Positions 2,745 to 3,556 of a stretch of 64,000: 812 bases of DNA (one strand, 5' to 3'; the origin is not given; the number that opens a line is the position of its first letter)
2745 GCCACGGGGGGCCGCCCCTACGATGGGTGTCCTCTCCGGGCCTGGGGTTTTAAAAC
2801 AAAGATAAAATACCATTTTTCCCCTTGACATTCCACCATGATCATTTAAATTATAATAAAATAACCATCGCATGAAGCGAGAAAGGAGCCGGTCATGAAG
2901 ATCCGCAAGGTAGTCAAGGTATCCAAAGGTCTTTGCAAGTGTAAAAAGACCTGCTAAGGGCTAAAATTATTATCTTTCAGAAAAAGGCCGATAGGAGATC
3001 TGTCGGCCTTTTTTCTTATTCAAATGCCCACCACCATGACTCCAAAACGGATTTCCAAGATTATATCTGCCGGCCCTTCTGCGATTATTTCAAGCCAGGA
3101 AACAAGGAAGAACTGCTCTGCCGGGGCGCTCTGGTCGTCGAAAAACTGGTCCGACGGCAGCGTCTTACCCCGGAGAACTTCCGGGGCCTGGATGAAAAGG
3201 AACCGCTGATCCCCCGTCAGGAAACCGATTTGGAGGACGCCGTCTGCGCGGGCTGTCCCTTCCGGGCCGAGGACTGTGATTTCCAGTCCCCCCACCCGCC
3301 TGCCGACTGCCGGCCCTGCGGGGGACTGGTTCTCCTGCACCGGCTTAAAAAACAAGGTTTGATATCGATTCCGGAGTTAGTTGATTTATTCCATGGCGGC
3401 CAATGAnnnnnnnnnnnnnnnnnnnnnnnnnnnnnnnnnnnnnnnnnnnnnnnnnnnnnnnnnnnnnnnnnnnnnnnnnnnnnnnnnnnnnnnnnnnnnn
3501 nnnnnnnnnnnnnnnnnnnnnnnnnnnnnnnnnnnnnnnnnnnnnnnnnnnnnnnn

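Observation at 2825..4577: Candidate RiPP cassette: 20-aa Lys/Cys-rich peptide gene + Cys-rich protein + RRE-fused radical SAM/SPASM enzyme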

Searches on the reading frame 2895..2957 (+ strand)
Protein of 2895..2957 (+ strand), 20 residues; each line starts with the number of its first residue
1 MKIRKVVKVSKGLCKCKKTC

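Call 4: search_protein_families(library=ncbifam, proteins=[window:2895-2957:+], max_evalue=1)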
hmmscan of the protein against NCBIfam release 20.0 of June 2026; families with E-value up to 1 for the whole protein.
window:2895-2957:+ (20 aa): 0 families

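Call 5: search_protein_families(library=pfam, proteins=[window:2895-2957:+], max_evalue=1)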
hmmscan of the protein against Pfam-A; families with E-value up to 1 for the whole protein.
window:2895-2957:+ (20 aa): 0 families
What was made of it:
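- Tried and rejected: Pfam and NCBIfam gave no family for the peptide or the Cys-rich protein (calls 4, 5).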

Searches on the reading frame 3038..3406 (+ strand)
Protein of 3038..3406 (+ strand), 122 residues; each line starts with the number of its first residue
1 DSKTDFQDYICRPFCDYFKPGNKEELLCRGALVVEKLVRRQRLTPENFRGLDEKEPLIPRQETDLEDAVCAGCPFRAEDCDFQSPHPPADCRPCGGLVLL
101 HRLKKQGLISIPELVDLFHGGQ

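Call 4: search_protein_families(library=ncbifam, proteins=[window:3038-3406:+], max_evalue=1)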
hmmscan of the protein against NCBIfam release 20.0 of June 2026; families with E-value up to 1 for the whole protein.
window:3038-3406:+ (122 aa): 0 families

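Call 5: search_protein_families(library=pfam, proteins=[window:3038-3406:+], max_evalue=1)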
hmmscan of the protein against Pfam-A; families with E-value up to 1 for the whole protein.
window:3038-3406:+ (122 aa): 0 families

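Call 24: find_homologous_proteins(query=window:3038-3403:+, max_evalue=0.001)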
Query window:3038-3403:+ (122 aa): 34 proteins with E <= 0.001 among 44 candidates.
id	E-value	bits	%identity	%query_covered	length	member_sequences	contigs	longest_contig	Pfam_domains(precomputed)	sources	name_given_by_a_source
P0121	8.7e-74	264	94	98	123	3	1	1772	-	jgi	-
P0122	1.5e-73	263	93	99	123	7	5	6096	-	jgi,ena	-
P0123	8.6e-73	260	92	99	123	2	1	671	-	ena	-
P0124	9.8e-64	231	84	98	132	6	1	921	-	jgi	-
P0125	1.1e-63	231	83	99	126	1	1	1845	-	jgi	jgi:hypothetical protein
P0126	2.0e-63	230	83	98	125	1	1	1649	-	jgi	jgi:hypothetical protein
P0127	1.5e-57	211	74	99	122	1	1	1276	-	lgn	-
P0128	1.7e-57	211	76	99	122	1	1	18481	-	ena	-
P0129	9.1e-56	205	74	99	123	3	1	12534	-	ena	-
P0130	3.0e-55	204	74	99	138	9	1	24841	-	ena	-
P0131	3.8e-55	203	74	98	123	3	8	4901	-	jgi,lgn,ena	-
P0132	3.3e-54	200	75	99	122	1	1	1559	-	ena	-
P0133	4.1e-54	200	76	98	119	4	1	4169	-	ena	-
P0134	1.8e-53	198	76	93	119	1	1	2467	-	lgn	-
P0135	4.2e-53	197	73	99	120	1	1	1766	-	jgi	jgi:hypothetical protein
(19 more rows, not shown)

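Call 37: predict_structure(alignment_id=A2)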
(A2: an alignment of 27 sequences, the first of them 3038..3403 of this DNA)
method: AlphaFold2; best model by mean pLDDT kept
length: 122 residues; sequences in the alignment: 27
mean_pLDDT: 76.8   pTM: 0.75
mean pLDDT of the five models: 76.8, 76.2, 72.8, 71.4, 70.7
residues with pLDDT >= 90: 14; 70-90: 73; 50-70: 31; < 50: 4
segments of 3 or more residues with pLDDT < 50: none
pLDDT, mean of each block of 10 residues (from residue 1): 57 69 64 83 84 81 87 71 79 83 92 79 37
secondary structure, 60 per line:
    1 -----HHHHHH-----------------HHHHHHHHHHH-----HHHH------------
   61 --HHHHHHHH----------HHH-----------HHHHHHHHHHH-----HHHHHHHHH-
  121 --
elements in order: H6-11 H29-39 H45-48 H63-70 H95-105 H111-119

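Call 42: fold_search(model_id=the predicted structure, library=pdb)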
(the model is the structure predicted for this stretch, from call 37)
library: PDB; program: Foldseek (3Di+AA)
matches with E <= 10: 9; with E <= 0.001: 0
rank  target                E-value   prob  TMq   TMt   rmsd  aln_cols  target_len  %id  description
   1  8omv_A                4.0e+00  0.01  0.14  0.05  22.2       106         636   15  Crystal structure of the constitutively active S117E/S181E mutant of human IKK2 (released 2024-04-10)
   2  6hiy_DL               4.8e+00  0.04  0.24  0.22  12.1       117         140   14  Cryo-EM structure of the Trypanosoma brucei mitochondrial ribosome - This entry contains the body of the small mitori (released 2018-09-26)
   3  4dnj                  5.0e+00  0.01  0.18  0.09  17.7       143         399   14  The crystal structures of 4-methoxybenzoate bound CYP199A2 (released 2012-08-15)
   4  3f7w                  5.3e+00  0.02  0.18  0.09  13.8       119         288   18  Crystal structure of putative fructosamine-3-kinase (YP_290396.1) from THERMOBIFIDA FUSCA YX-ER1 at 1.85 A resolution (released 2008-11-25)
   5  2eqo_MODEL_1_A        7.1e+00  0.02  0.23  0.21  11.2       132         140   17  Solution structure of the stn_TRAF3IP1_nd domain of interleukin 13 receptor alpha 1-binding protein-1 [Homo sa (released 2007-10-02)
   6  3kn6_B                7.5e+00  0.01  0.16  0.10  13.9       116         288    9  Crystal structure of the C-terminal kinase domain of MSK1 (released 2010-04-21)
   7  3lr6_B                8.9e+00  0.01  0.19  0.18  10.1       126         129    9  Self-assembly of spider silk proteins is controlled by a pH-sensitive relay (released 2010-05-12)
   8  1yix_A                9.5e+00  0.02  0.15  0.08   7.3        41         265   17  Crystal structure of YCFH, TATD homolog from Escherichia coli K12, at 1.9 A resolution (released 2005-01-25)
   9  3wbz_D                9.5e+00  0.01  0.18  0.10  22.2       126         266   11  Crystal structure of C. albicans tRNA(His) guanylyltransferase (Thg1) with ATP (released 2013-12-18)
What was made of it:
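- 3036..3406 (+): Cys-rich accessory protein gene (~122 aa in homologs). As sequenced, it is out of register with its ATG because one base is missing near 3041. The conserved frame runs about 3041-3406. It has no Pfam or NCBIfam family (calls 4, 5) and no PDB fold match (call 42).
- Tried and rejected: The Foldseek search of the Cys-rich model (pLDDT 77) against PDB gave nothing below E=4 (call 42).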

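Call 51: find_encoding_contigs(protein=P0122, flank=1500, max_places=3)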
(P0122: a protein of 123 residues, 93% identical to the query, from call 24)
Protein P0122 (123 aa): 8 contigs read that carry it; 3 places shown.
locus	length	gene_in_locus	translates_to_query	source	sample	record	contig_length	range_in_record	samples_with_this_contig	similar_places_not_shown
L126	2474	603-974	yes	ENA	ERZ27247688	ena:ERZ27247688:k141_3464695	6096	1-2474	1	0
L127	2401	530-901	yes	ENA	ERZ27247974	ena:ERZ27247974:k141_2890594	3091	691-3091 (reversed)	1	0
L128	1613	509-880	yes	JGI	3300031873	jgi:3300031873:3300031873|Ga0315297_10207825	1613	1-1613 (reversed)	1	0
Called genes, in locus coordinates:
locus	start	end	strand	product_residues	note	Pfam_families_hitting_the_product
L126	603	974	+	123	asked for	-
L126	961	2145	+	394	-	PF04055:Radical_SAM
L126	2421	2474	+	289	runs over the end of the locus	PF01370:Epimerase (weak), PF05368:NmrA, PF13460:NAD_binding_10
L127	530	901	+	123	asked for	-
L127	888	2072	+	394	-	PF04055:Radical_SAM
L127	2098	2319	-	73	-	-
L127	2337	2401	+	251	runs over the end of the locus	?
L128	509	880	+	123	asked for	-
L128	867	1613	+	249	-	?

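Call 55: search_protein_representatives(alignment_id=A2)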
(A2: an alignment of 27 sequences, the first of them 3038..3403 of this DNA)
Query: 27 sequences, 122 profile positions. Proteins with E-value up to 0.001 (for the whole library): 242; up to 1e-10: 153; up to 1e-30: 12. The best 150 are listed.
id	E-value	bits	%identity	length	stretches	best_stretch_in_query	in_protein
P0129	3.7e-57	207.7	-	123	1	2-121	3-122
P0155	5.8e-41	155.4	-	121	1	1-119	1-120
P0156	6.5e-37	142.4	-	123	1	1-115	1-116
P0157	4.9e-36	139.5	-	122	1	1-118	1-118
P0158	6.2e-36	139.2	-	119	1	1-117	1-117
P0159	1.3e-33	131.7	-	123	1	1-109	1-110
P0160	3.6e-33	130.3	-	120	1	1-117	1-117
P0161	7.8e-33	129.2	-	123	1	1-115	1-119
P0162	1.3e-32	128.5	-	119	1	1-114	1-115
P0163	8.2e-32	125.9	-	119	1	1-116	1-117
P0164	1.8e-31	124.8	-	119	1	1-116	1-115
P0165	8.5e-31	122.6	-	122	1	1-115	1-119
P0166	3.1e-30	120.8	-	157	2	1-86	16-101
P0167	3.2e-28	114.3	-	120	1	1-117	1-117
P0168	1.3e-25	105.8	-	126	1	6-111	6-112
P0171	1.8e-23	99.0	-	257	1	29-117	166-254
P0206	2.8e-18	82.2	-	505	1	6-117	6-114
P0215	2.0e-17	79.4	-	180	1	9-119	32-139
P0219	5.8e-17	78.0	-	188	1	4-116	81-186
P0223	9.3e-17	77.3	-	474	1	5-117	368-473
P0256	7.0e-15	71.2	-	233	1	6-115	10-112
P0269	1.1e-13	67.4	-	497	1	3-109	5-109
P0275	3.0e-13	66.0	-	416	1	7-114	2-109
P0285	2.4e-12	63.0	-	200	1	25-117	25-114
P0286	2.6e-12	62.9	-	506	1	7-115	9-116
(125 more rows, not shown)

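Call 56: search_protein_families(library=pfam, proteins=[P0223, P0171, P0275, P0256, P0206, P0219, P0215, P0285], max_evalue=0.01)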
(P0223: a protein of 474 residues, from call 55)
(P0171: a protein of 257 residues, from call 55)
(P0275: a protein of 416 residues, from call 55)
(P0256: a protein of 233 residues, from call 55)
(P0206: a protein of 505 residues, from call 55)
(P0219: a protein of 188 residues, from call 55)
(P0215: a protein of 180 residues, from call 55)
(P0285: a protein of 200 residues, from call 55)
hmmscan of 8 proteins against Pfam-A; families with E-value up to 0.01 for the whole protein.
P0223 (474 aa): 5 families
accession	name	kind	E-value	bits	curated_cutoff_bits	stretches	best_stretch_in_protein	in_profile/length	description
PF00072.30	Response_reg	-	2.2e-23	83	30.2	1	7-120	1-111/111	Response regulator receiver domain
PF13426.13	PAS_9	-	3.5e-08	34.1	27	1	190-290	2-103/103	PAS domain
PF13188.13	PAS_8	-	1.6e-05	25.1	21.8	1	187-224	9-42/65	PAS domain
PF07730.19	HisKA_3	-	2e-05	25.5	24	1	319-361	1-39/68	Histidine kinase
PF08448.16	PAS_4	-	0.0032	18.1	23.1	0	187-218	3-34/110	PAS fold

P0171 (257 aa): 2 families
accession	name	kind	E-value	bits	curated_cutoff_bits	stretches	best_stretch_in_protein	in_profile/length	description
PF13533.13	Biotin_lipoyl_2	-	1.6e-06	28.2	29.8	1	93-121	4-32/32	Biotin-lipoyl like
PF00364.28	Biotin_lipoyl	-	0.00078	19.7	22.1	1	92-120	45-73/73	Biotin-requiring enzyme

P0275 (416 aa): 1 family
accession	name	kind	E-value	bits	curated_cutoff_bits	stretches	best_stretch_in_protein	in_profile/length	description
PF04055.27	Radical_SAM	-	3.2e-19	70.2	29.5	1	212-345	2-143/166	Radical SAM superfamily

P0256 (233 aa): 1 family
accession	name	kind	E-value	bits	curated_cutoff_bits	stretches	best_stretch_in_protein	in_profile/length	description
PF07883.17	Cupin_2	-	0.00026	21.1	27.2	1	157-221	5-67/70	Cupin domain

P0206 (505 aa): 1 family
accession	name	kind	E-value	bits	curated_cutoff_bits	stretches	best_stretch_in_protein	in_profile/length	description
PF04055.27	Radical_SAM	-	5.5e-20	72.6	29.5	1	215-363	2-165/166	Radical SAM superfamily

P0219 (188 aa): 0 families

P0215 (180 aa): 0 families

P0285 (200 aa): 0 families
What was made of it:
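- Fused representatives of 497-506 aa, and a Cys-rich-cupin fusion, exist in the 50% cluster library (calls 55, 56). It is also found fused to a cupin (call 56).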

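Call 60: find_encoding_contigs(protein=P0256, flank=3500, max_places=3)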
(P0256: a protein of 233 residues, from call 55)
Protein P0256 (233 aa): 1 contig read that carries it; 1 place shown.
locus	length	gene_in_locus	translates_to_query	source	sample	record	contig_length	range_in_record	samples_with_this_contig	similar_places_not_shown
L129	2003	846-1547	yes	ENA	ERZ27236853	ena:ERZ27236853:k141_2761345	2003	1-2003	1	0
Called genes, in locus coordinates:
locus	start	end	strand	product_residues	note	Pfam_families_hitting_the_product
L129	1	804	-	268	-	?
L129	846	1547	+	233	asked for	-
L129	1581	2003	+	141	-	?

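Call 61: find_encoding_contigs(protein=P0286, flank=2500, max_places=2)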
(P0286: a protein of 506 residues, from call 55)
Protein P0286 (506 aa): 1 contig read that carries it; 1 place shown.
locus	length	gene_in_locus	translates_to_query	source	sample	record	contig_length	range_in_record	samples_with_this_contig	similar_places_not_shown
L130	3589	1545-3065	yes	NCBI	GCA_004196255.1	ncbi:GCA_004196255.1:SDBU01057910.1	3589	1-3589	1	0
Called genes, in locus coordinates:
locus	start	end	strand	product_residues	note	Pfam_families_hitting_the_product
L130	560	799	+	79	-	PF01037:AsnC_trans_reg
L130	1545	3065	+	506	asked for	PF04055:Radical_SAM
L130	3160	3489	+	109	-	-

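Call 69: find_encoding_contigs(protein=P0269, flank=2500, max_places=2)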
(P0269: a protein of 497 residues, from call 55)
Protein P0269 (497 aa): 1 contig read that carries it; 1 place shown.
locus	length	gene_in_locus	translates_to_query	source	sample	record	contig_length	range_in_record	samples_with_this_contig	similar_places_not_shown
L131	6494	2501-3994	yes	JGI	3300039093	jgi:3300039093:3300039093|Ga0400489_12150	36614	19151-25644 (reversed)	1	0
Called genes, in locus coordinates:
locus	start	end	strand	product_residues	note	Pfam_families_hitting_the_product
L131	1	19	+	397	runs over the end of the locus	PF07690:MFS_1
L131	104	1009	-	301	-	-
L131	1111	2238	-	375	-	PF05762:VWA_CoxE, PF13519:VWA_2 (faint)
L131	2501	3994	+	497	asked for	PF04055:Radical_SAM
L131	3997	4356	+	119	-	-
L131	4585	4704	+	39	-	-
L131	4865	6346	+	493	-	PF01551:Peptidase_M23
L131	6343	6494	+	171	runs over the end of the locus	PF00293:NUDIX, PF14815:NUDIX_4 (weak)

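Call 70: find_encoding_contigs(protein=P0275, flank=2500, max_places=2)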
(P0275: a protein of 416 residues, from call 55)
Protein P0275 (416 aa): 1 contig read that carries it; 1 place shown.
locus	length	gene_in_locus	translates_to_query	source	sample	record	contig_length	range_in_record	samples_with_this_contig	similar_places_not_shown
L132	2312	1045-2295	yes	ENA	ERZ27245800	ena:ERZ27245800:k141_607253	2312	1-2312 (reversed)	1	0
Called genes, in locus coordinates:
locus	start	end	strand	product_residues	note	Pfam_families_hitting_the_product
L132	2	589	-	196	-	?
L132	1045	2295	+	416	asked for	PF04055:Radical_SAM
